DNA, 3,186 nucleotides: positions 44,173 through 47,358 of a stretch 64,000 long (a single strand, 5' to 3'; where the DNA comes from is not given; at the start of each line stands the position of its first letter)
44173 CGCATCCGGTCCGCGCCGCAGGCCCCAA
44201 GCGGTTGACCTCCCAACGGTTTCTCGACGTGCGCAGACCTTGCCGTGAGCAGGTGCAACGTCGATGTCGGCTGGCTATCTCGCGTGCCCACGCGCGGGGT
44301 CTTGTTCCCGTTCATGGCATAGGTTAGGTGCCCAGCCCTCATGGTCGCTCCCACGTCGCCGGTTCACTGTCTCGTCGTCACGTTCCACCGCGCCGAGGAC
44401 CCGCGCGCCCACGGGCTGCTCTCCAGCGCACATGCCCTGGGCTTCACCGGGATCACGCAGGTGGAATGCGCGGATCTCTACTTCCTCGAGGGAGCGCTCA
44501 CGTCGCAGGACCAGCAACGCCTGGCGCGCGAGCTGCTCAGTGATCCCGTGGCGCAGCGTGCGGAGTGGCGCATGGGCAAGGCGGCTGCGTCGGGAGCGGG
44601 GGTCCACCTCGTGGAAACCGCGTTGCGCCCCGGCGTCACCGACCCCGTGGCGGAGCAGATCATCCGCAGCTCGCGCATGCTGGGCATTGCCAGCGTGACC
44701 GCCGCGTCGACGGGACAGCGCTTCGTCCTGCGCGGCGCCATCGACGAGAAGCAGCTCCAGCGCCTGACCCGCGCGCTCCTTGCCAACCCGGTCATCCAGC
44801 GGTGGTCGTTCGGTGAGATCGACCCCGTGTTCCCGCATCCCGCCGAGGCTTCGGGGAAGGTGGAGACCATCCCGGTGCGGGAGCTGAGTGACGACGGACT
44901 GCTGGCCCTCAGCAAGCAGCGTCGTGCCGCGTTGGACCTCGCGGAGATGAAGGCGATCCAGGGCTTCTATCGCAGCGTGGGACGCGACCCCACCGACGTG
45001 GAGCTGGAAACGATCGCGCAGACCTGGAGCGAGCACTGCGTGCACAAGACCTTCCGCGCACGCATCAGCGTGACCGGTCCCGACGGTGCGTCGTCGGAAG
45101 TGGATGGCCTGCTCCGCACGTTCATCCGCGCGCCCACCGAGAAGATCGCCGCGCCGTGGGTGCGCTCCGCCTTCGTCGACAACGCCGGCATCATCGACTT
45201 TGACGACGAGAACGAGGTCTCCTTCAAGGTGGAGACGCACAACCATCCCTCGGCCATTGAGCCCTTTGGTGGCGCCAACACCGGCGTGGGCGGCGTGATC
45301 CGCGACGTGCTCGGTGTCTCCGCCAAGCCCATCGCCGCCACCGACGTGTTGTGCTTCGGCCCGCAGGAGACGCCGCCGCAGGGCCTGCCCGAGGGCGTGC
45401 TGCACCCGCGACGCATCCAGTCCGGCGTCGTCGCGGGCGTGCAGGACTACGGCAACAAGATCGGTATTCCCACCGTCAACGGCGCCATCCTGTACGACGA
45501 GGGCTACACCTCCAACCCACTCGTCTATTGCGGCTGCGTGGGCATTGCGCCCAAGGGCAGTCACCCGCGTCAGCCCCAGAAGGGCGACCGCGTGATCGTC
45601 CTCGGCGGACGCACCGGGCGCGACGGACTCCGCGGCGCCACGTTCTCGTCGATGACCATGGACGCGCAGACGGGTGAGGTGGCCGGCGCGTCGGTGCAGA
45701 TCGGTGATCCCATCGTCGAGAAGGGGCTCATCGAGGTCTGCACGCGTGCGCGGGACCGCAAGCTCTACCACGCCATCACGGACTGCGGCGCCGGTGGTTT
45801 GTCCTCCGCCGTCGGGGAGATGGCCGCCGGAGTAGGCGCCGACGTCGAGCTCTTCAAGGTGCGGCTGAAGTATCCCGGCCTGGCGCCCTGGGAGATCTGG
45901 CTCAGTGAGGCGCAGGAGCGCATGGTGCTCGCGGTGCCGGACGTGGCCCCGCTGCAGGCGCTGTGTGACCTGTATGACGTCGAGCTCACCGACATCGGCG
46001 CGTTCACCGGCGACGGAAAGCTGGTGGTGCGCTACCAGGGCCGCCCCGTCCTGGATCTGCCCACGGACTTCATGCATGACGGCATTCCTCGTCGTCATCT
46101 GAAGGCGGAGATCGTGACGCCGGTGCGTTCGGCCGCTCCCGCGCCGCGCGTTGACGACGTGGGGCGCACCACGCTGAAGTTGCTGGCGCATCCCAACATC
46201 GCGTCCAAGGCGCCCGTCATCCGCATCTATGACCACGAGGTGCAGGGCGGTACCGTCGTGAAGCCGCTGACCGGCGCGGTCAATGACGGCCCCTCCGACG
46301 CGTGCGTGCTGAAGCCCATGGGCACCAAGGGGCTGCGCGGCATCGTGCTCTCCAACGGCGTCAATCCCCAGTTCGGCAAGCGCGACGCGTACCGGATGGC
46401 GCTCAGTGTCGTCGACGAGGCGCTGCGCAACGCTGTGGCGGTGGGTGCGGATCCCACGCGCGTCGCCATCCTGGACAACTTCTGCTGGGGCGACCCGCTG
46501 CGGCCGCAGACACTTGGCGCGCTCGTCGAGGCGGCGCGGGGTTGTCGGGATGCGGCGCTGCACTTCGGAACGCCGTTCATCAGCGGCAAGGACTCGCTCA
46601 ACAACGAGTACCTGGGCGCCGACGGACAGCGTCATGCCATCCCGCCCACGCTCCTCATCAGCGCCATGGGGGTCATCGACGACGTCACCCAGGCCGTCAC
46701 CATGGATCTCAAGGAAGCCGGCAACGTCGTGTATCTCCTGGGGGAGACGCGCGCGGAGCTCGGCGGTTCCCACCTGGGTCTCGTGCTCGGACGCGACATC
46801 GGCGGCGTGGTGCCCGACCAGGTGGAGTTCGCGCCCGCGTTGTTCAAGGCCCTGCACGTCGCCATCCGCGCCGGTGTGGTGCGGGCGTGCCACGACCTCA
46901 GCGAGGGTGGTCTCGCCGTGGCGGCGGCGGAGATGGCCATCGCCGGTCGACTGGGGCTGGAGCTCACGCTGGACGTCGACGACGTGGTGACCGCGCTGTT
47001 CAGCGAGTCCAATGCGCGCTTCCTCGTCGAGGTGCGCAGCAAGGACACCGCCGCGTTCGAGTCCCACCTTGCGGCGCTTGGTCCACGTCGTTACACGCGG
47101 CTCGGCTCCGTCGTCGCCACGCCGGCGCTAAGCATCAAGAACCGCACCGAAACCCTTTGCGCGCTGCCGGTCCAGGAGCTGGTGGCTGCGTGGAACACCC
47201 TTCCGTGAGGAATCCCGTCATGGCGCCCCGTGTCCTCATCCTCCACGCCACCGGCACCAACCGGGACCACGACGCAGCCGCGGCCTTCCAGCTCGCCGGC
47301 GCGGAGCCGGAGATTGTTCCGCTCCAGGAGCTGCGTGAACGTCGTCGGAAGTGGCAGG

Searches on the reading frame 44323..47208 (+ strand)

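Call 58: search_protein_families(library=pfam, proteins=[window:44323-47208:+], max_evalue=0.00001)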
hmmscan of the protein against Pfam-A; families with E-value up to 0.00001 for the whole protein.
window:44323-47208:+ (961 aa): 4 families
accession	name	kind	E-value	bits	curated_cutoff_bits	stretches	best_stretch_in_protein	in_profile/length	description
PF02769.27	AIRS_C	-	1.7e-42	145.7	23.1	2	419-571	1-155/156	AIR synthase related protein, C-terminal domain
PF00586.29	AIRS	-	1.3e-29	103.3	24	2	286-409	2-112/112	AIR synthase related protein, N-terminal domain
PF18072.6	FGAR-AT_linker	-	3.5e-17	63.1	26.6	1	195-242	3-50/50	Formylglycinamide ribonucleotide amidotransferase linker domain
PF02700.19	PurS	-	1.6e-10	41.5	22.2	1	97-163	4-75/77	Phosphoribosylformylglycinamidine (FGAM) synthase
